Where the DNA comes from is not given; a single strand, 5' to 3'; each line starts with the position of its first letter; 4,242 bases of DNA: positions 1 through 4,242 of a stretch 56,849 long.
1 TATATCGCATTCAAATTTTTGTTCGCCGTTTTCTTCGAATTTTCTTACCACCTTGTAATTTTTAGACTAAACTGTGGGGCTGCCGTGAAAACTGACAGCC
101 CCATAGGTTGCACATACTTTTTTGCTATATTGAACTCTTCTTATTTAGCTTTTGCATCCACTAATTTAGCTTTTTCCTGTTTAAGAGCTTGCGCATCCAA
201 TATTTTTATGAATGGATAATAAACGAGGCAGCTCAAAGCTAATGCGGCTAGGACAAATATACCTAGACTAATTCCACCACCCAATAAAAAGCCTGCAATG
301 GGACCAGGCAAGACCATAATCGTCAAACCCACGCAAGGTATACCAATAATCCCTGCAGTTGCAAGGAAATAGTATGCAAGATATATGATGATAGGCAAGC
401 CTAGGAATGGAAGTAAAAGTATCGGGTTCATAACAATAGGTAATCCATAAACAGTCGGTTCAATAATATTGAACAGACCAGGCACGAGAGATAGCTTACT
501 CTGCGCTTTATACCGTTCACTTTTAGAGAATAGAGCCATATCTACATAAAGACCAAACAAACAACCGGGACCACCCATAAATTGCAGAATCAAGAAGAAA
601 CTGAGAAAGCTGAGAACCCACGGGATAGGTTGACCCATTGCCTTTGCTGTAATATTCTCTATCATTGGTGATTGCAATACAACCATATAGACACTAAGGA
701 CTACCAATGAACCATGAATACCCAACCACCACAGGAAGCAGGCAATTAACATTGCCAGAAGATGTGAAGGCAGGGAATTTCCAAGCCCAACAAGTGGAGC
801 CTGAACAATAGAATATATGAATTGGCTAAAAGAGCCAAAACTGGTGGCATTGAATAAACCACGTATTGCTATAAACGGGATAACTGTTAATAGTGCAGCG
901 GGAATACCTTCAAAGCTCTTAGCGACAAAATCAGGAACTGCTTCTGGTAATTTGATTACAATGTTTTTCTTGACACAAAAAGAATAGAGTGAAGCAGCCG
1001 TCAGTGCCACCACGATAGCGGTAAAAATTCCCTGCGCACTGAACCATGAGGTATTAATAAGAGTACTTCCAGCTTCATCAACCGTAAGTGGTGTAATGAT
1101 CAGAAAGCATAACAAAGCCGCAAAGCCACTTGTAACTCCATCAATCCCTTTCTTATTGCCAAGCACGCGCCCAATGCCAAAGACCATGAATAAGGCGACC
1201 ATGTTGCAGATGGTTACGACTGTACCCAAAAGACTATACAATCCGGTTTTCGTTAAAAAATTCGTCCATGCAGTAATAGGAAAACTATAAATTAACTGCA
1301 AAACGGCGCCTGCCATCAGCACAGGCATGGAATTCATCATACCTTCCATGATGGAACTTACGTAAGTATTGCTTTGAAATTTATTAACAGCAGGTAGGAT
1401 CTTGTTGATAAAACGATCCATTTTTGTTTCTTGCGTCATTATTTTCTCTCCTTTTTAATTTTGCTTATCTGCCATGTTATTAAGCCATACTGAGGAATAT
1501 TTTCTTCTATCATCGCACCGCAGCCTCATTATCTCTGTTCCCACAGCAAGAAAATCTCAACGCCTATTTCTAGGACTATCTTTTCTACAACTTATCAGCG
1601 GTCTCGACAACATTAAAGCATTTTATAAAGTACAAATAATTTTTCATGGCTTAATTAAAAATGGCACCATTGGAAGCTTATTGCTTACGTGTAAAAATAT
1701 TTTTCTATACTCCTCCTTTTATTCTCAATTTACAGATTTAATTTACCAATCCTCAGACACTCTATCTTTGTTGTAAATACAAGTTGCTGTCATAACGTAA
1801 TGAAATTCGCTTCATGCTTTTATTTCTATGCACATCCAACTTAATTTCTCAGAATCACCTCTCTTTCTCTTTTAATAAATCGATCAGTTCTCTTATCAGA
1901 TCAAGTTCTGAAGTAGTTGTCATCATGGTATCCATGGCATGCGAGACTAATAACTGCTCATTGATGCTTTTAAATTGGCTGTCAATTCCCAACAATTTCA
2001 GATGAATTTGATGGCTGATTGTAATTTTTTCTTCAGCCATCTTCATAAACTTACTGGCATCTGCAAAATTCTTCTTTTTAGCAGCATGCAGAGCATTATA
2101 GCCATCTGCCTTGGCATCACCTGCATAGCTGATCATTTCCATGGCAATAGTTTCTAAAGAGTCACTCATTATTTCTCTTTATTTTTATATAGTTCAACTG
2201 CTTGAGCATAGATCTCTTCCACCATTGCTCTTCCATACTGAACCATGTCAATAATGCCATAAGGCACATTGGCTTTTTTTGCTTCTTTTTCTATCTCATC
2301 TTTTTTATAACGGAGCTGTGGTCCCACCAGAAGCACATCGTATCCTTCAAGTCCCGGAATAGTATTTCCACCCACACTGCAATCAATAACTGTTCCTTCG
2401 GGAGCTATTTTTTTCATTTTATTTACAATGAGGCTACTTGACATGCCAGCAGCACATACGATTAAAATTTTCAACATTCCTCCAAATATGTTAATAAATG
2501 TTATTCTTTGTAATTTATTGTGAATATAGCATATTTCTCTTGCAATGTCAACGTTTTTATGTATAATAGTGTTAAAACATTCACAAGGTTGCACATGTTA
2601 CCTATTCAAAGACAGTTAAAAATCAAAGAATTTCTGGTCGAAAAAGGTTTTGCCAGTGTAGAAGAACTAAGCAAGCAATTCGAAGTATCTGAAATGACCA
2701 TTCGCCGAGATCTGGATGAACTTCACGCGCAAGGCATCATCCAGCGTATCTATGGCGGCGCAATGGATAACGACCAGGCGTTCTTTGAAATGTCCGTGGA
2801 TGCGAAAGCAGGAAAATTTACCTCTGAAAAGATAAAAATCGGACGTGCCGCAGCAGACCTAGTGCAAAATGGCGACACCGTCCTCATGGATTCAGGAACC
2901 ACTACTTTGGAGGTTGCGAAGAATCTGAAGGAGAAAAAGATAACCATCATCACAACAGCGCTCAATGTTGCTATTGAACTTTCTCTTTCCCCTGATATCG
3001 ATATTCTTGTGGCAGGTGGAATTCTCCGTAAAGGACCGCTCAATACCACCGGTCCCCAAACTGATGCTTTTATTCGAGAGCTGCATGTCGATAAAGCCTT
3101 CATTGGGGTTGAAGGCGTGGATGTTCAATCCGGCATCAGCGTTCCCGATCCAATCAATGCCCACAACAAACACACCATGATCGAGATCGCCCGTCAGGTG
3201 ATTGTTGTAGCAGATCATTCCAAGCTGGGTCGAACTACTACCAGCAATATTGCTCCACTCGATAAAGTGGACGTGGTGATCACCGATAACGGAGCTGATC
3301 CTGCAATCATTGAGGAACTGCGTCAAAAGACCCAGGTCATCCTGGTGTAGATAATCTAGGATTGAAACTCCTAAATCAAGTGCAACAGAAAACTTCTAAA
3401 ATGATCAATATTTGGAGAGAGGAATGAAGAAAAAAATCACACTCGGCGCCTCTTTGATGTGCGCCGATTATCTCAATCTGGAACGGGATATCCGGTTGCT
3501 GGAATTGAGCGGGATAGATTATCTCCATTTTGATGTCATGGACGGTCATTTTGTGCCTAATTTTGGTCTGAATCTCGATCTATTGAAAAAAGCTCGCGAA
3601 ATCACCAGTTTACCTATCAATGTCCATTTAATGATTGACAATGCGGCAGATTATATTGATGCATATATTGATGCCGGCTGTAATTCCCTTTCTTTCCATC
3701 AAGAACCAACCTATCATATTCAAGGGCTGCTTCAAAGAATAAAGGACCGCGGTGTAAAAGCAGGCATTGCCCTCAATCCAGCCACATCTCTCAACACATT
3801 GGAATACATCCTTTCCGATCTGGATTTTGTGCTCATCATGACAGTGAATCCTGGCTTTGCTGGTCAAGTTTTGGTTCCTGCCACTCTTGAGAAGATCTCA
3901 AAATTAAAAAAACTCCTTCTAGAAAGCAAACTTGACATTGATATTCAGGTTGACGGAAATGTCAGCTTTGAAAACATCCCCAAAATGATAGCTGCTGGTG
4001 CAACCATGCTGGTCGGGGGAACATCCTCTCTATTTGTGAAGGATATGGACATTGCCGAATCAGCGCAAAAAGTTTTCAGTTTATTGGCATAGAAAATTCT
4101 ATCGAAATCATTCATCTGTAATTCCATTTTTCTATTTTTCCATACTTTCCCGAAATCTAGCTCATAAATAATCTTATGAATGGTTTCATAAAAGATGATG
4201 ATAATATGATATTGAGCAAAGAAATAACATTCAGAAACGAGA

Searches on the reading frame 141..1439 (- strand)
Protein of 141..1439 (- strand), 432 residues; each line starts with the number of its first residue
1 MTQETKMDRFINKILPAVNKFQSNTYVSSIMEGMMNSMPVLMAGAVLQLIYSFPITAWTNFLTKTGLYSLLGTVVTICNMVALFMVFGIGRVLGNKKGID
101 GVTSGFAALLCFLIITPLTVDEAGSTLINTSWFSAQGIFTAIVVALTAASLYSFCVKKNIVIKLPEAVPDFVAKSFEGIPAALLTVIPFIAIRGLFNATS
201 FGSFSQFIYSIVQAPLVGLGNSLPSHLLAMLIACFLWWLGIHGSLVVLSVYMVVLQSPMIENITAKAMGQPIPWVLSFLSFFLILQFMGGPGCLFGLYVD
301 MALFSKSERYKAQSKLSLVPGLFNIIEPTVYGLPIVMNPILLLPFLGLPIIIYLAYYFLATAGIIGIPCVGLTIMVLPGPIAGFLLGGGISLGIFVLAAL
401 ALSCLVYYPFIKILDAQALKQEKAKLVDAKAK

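Call 9: search_protein_families(library=pfam, proteins=[window:141-1439:-], max_evalue=0.001)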
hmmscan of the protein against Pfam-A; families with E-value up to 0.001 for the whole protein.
window:141-1439:- (432 aa): 1 family
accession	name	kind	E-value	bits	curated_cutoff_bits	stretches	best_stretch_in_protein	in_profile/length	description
PF02378.23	PTS_EIIC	-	3.2e-37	128.8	30.7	1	32-346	2-316/319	Phosphotransferase system, EIIC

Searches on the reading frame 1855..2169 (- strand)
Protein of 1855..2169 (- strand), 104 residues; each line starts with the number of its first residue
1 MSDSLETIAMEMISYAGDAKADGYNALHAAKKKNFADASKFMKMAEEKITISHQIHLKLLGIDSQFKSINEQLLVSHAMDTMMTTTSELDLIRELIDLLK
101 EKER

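Call 9: search_protein_families(library=pfam, proteins=[window:1855-2169:-], max_evalue=0.001)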
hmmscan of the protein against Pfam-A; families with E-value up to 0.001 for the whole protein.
window:1855-2169:- (104 aa): 1 family
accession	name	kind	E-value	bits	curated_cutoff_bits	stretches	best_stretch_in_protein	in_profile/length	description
PF02255.21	PTS_IIA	-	2.1e-23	82.6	27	1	8-100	2-94/94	PTS system, Lactose/Cellobiose specific IIA subunit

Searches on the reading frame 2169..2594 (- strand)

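Call 9: search_protein_families(library=pfam, proteins=[window:2169-2594:-], max_evalue=0.001)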
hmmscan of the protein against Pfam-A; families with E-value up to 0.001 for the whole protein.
window:2169-2594:- (141 aa): 1 family
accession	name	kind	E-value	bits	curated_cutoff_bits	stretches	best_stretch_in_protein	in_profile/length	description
PF02302.22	PTS_IIB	-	1.1e-12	48.9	23.6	1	42-130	1-89/90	PTS system, Lactose/Cellobiose specific IIB subunit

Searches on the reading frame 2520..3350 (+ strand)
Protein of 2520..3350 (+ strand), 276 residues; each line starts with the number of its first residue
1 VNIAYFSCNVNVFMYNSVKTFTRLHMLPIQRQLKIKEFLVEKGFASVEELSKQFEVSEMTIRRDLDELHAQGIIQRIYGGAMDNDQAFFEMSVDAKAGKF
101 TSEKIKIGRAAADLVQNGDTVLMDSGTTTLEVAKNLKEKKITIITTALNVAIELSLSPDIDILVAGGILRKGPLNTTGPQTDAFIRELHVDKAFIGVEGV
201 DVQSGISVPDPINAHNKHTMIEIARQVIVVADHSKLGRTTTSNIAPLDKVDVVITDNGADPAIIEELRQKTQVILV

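Call 9: search_protein_families(library=pfam, proteins=[window:2520-3350:+], max_evalue=0.001)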
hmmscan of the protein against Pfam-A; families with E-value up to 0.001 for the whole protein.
window:2520-3350:+ (276 aa): 7 families
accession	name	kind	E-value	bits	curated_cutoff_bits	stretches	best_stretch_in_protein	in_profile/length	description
PF00455.28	DeoRC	-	1.5e-49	168.5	31.8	1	101-257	3-160/160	DeoR C terminal sensor domain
PF08220.18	HTH_DeoR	-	7.6e-19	67.7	21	1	31-86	1-56/57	DeoR-like helix-turn-helix domain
PF08279.18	HTH_11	-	1.3e-08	35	25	1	31-73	1-44/55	HTH domain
PF00392.27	GntR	-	2.6e-06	27.4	27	1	46-80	26-60/64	Bacterial regulatory proteins, gntR family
PF19187.6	HTH_PafC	-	9.1e-05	22.7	32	1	30-85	4-59/115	PafC helix-turn-helix domain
PF09012.17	FeoC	-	0.00025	21.5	21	1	34-76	4-46/69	FeoC like transcriptional regulator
PF13730.12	HTH_36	-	0.00087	19.5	25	0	44-74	25-55/55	Helix-turn-helix domain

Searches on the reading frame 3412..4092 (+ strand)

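Call 9: search_protein_families(library=pfam, proteins=[window:3412-4092:+], max_evalue=0.001)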
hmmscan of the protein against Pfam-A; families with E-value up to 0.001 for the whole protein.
window:3412-4092:+ (226 aa): 1 family
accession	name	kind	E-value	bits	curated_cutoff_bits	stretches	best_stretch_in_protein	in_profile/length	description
PF00834.25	Ribul_P_3_epim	-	2.3e-64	216.9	21.1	1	11-204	2-195/198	Ribulose-phosphate 3 epimerase family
